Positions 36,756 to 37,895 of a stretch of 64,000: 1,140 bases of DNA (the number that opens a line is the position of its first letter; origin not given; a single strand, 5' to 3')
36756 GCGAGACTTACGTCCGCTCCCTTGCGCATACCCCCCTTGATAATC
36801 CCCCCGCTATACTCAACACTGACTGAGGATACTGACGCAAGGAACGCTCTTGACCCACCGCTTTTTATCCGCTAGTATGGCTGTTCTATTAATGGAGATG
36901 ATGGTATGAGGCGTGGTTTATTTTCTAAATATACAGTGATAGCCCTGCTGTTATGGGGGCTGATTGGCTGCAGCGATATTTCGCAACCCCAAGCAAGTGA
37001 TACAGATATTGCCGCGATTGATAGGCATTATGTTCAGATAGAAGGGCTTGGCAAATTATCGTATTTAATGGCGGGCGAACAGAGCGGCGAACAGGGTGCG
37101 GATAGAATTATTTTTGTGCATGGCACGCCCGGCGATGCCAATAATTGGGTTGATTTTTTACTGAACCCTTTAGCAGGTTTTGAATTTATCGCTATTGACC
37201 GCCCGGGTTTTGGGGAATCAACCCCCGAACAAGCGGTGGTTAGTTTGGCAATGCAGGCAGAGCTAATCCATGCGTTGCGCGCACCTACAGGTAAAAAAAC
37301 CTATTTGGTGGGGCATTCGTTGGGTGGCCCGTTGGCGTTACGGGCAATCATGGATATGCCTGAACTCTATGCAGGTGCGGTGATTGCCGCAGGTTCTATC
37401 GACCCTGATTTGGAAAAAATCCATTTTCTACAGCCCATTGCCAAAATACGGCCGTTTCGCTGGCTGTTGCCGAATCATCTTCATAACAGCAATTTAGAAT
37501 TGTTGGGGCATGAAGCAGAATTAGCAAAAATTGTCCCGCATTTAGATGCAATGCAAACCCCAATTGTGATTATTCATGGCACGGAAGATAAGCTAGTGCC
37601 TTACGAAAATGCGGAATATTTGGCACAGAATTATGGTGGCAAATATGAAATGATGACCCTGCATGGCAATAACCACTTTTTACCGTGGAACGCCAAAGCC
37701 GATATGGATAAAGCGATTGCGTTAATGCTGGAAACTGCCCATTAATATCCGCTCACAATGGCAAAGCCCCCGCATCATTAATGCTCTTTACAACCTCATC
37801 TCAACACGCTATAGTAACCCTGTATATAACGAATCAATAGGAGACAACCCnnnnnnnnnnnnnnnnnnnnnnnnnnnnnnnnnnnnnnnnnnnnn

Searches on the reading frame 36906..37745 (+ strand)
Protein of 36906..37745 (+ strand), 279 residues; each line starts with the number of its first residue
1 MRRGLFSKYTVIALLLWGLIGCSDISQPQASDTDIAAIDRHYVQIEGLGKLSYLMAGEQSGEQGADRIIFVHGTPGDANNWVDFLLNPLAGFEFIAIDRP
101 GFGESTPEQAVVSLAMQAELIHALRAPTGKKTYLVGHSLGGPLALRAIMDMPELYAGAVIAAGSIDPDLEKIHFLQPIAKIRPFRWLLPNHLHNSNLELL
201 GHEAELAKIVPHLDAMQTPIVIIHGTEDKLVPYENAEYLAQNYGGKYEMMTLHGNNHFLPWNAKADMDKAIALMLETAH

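Call 6: search_protein_families(library=pfam, proteins=[window:36906-37745:+], max_evalue=0.01)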
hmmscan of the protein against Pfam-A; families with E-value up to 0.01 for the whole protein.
window:36906-37745:+ (279 aa): 14 families
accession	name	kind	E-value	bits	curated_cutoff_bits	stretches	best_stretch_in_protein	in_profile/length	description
PF00561.26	Abhydrolase_1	-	5.2e-22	79.1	25.8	1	67-183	2-121/245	alpha/beta hydrolase fold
PF12697.13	Abhydrolase_6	-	1.2e-18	69.1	26.3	1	68-260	1-207/217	Alpha/beta hydrolase family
PF12146.15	Hydrolase_4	-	6.7e-15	55.5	27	2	68-181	7-125/239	Serine aminopeptidase, S33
PF00326.27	Peptidase_S9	-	2.2e-09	37.6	22.6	1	130-259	64-189/213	Prolyl oligopeptidase family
PF02230.22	Abhydrolase_2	-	1.9e-06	28.3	23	0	216-263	155-205/217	Phospholipase/Carboxylesterase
PF03959.19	FSH1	-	3.5e-06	27.3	21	1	212-265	155-207/211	Serine hydrolase (FSH1)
PF20434.5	BD-FAE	-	3.8e-05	23.7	26.8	1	204-241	176-213/215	BD-FAE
PF12695.13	Abhydrolase_5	-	8.7e-05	22.8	27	0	213-257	96-140/164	Alpha/beta hydrolase family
PF06821.19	Ser_hydrolase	-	0.00016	22.1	22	1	122-251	48-149/172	Serine hydrolase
PF00756.26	Esterase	-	0.00046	20.5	22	1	127-168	109-153/251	Putative esterase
PF20408.4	Abhydrolase_11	-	0.00074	19.7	27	0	211-264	121-172/193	Alpha/beta hydrolase domain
PF01738.24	DLH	-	0.00084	19.4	21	0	214-243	140-169/217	Dienelactone hydrolase family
PF03583.20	LIP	-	0.0034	17.2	23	1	217-251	215-253/286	Secretory lipase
PF01674.24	Lipase_2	-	0.0039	17.2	20.3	0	119-149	63-94/219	Lipase (class 2)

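Call 7: search_protein_families(library=ncbifam, proteins=[window:36906-37745:+], max_evalue=0.01)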
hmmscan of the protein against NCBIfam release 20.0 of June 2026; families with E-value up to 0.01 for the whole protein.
window:36906-37745:+ (279 aa): 30 families (the best 25 are shown)
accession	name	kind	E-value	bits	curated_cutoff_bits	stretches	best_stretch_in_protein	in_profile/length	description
NF011457.0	PRK14875.1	equivalog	9e-22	77.5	307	2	41-153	113-221/372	acetoin dehydrogenase dihydrolipoyllysine-residue acetyltransferase subunit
NF050089.1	i_nPHAscl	equivalog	5.2e-14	52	300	2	60-155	13-109/288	intracellular short-chain-length polyhydroxyalkanoate depolymerase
TIGR01738.1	bioH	equivalog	6.5e-12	45.6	206.95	1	63-162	2-97/245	pimeloyl-ACP methyl ester esterase BioH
TIGR03695.1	menH_SHCHC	equivalog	1.2e-11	44.6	208.55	1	68-164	5-105/252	2-succinyl-6-hydroxy-2,4-cyclohexadiene-1-carboxylate synthase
TIGR03056.1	bchO_mg_che_rel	equivalog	6.8e-11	41.7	172.55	1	64-152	27-117/278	alpha/beta fold hydrolase BchO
NF008340.0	PRK11126.1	equivalog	7.9e-11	41.7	261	1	58-151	7-99/255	2-succinyl-6-hydroxy-2,4-cyclohexadiene-1-carboxylate synthase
NF051488.1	bifunc_PcaDC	exception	3.6e-10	39.5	390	1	61-162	8-110/375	bifunctional 3-oxoadipate enol-lactonase/4-carboxymuconolactone decarboxylase PcaDC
NF045632.1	hydroxlase_HsaD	equivalog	4.4e-10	39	400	1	41-154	15-128/290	4,5:9,10-diseco-3-hydroxy-5,9,17-trioxoandrosta-1(10),2-diene-4-oate hydrolase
NF052610.1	macro_16_ester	equivalog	4.3e-09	36.1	420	1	211-263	217-268/281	alpha/beta fold macrolide esterase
NF058580.1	lipase_V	equivalog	9.7e-09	35.2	300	1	53-145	13-105/230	EstV family lipase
TIGR02427.1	protocat_pcaD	equivalog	2e-08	34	255.85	1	62-163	9-112/251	3-oxoadipate enol-lactonase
NF053683.1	esterase_mleBRB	exception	4e-08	33.2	585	1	216-263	218-264/280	BRB family alpha/beta fold macrolide esterase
NF050058.1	e_dPHAscl_type1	hypoth_equivalog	1.1e-07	31.6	150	1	130-242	104-203/276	extracellular catalytic domain type 1 short-chain-length polyhydroxyalkanoate depolymerase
TIGR03611.1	RutD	equivalog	2.6e-07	30.3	238.5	1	62-161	10-111/258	pyrimidine utilization protein D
TIGR01250.1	pro_imino_pep_2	subfamily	4.1e-07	29.8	167.65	1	61-162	21-128/288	proline iminopeptidase-family hydrolase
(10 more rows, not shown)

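Call 103: find_related_loci(query=window:36906-37745:+, collection=metagenome_contigs, flank=10000)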
Query window:36906-37745:+ (279 aa) in metagenome_contigs; peptide patterns used: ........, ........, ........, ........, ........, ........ (x = any residue, [..] = any of these).
255 stretches matched a pattern; 116 encode a relative of the query (tblastn E <= 1e-3); the best 80 are kept; 80 distinct loci.
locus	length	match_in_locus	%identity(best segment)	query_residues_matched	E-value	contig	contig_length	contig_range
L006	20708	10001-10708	25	45-234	6e-10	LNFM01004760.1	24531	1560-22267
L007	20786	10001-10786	25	44-275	1e-9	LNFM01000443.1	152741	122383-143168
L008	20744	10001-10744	24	59-276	1e-11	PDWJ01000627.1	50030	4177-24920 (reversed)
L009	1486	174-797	25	68-234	4e-9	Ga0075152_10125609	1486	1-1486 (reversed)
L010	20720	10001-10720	25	40-236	1e-8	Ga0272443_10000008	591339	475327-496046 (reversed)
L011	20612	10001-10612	26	65-259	1e-8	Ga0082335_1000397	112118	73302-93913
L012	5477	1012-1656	26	68-276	9e-8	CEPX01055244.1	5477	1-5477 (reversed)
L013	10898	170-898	26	68-269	1e-7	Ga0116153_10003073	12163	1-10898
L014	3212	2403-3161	27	68-278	1e-7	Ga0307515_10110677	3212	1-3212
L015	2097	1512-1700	40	210-261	1e-7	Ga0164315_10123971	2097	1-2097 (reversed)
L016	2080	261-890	26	68-236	1e-7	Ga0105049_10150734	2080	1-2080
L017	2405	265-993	24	68-269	2e-7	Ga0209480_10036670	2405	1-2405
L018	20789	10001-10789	23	43-259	4e-7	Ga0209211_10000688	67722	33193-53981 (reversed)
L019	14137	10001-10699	26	68-259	4e-7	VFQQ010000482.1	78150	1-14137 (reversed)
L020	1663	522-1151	26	91-273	4e-7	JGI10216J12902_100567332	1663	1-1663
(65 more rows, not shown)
